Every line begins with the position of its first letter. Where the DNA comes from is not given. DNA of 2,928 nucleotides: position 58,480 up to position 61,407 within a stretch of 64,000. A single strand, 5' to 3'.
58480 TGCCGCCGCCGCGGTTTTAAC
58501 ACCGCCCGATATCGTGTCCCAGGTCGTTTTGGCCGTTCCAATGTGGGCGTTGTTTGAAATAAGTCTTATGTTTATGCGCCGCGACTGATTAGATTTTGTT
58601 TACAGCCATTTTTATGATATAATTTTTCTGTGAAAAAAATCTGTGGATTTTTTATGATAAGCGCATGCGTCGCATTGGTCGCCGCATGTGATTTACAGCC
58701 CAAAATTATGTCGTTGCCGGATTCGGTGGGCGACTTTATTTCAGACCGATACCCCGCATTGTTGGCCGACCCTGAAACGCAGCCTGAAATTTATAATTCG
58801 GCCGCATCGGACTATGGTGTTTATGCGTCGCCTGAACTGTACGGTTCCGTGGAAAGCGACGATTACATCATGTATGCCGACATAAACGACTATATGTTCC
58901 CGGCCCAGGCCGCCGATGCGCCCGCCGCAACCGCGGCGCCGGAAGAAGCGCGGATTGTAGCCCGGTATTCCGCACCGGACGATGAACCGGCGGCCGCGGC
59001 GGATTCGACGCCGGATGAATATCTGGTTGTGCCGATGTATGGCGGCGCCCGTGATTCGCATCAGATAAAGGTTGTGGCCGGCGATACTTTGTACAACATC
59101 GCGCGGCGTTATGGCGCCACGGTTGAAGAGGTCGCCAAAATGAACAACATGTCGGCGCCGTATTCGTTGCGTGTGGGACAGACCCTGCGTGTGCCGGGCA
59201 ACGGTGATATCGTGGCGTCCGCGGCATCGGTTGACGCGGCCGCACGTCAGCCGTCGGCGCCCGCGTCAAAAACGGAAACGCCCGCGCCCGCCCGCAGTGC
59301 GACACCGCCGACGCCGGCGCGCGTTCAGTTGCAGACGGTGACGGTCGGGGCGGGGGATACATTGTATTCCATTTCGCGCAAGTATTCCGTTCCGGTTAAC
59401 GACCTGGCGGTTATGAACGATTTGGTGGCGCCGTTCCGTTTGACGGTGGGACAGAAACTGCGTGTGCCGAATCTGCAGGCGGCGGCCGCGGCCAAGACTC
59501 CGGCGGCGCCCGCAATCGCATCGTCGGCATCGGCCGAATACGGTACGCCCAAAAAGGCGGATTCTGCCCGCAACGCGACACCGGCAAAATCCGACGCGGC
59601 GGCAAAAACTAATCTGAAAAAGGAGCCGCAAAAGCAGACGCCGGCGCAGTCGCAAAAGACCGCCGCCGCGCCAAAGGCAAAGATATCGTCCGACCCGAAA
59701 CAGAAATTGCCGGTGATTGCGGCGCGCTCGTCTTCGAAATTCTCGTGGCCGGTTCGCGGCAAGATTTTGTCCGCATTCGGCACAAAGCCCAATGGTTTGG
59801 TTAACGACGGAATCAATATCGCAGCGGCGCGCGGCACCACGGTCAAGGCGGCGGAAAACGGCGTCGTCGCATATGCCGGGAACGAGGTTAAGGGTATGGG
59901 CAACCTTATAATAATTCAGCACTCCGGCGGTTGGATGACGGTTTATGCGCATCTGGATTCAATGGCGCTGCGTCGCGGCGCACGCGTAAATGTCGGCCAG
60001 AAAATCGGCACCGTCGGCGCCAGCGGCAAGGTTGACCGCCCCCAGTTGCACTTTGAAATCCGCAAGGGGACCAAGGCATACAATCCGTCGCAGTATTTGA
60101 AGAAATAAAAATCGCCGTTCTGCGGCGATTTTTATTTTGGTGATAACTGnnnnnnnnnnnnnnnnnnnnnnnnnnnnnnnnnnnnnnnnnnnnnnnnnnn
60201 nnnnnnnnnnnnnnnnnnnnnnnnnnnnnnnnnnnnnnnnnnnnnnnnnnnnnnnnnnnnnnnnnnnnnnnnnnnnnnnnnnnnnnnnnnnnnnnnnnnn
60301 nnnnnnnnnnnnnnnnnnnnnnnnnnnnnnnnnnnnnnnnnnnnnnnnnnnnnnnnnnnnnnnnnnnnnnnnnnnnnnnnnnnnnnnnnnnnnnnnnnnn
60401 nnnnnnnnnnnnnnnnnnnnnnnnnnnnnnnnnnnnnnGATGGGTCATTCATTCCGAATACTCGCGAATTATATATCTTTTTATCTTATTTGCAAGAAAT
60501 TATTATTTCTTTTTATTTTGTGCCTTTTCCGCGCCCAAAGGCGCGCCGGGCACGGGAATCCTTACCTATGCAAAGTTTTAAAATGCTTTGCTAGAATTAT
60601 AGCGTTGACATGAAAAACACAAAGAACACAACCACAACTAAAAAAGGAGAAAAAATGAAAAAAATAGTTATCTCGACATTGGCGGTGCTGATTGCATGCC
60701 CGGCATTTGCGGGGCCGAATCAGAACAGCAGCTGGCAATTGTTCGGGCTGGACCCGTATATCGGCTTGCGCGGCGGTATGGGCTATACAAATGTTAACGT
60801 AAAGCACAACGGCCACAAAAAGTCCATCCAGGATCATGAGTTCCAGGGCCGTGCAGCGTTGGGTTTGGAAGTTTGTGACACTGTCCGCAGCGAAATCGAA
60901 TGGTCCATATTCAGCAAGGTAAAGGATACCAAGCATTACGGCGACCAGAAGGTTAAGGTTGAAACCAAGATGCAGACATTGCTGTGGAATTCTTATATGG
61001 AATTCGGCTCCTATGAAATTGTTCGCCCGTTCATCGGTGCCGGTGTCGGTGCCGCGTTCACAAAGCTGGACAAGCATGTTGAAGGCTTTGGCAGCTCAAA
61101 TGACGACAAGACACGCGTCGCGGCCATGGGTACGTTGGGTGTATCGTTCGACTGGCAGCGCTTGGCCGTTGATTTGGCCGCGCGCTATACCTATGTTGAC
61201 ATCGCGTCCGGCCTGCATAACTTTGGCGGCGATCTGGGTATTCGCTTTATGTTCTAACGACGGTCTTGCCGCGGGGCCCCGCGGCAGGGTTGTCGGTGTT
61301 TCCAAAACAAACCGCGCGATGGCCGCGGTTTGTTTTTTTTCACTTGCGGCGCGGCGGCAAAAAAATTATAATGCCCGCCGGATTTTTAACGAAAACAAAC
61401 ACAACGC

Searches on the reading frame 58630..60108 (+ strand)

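Call 49: search_protein_families(library=pfam, proteins=[window:58630-60108:+], max_evalue=0.01)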
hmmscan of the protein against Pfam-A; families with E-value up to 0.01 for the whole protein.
window:58630-60108:+ (492 aa): 6 families
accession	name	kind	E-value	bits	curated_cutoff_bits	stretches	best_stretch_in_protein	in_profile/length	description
PF01551.29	Peptidase_M23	-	3.2e-30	104.6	28.7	1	392-486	3-96/96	Peptidase family M23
PF01476.26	LysM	-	1.8e-29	101.8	20.9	2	147-189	2-43/43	LysM domain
PF09103.16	BRCA-2_OB1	-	8.4e-05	22.9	25.6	0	427-466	44-85/123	BRCA2, oligonucleotide/oligosaccharide-binding, domain 1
PF04225.17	LysM_OapA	-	0.0015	19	22.3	0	235-264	3-32/85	Opacity-associated protein A LysM-like domain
PF23473.1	LysM3_LYK4_5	-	0.0037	17.7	29.3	0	148-176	7-35/48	LYK4/5 LysM3 domain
PF23457.1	LysM2_NFP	-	0.0066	17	36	0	150-189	12-54/56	NFP LysM2 domain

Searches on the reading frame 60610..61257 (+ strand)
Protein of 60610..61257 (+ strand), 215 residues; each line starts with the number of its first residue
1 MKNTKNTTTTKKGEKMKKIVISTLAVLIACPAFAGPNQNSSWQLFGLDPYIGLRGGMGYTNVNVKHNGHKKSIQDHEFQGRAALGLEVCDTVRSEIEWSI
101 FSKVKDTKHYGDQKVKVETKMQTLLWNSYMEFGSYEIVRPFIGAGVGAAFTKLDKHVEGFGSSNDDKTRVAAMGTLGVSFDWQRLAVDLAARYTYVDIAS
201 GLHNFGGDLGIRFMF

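Call 49: search_protein_families(library=pfam, proteins=[window:60610-61257:+], max_evalue=0.01)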
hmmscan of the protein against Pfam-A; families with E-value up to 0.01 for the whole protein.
window:60610-61257:+ (215 aa): 2 families
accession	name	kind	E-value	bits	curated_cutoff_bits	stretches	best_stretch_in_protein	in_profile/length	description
PF13505.12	OMP_b-brl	-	5.6e-08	33.6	28.7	1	25-200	4-157/175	Outer membrane protein beta-barrel domain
PF02462.21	Opacity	-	0.0023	18.5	21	0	106-215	13-126/126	Opacity family porin protein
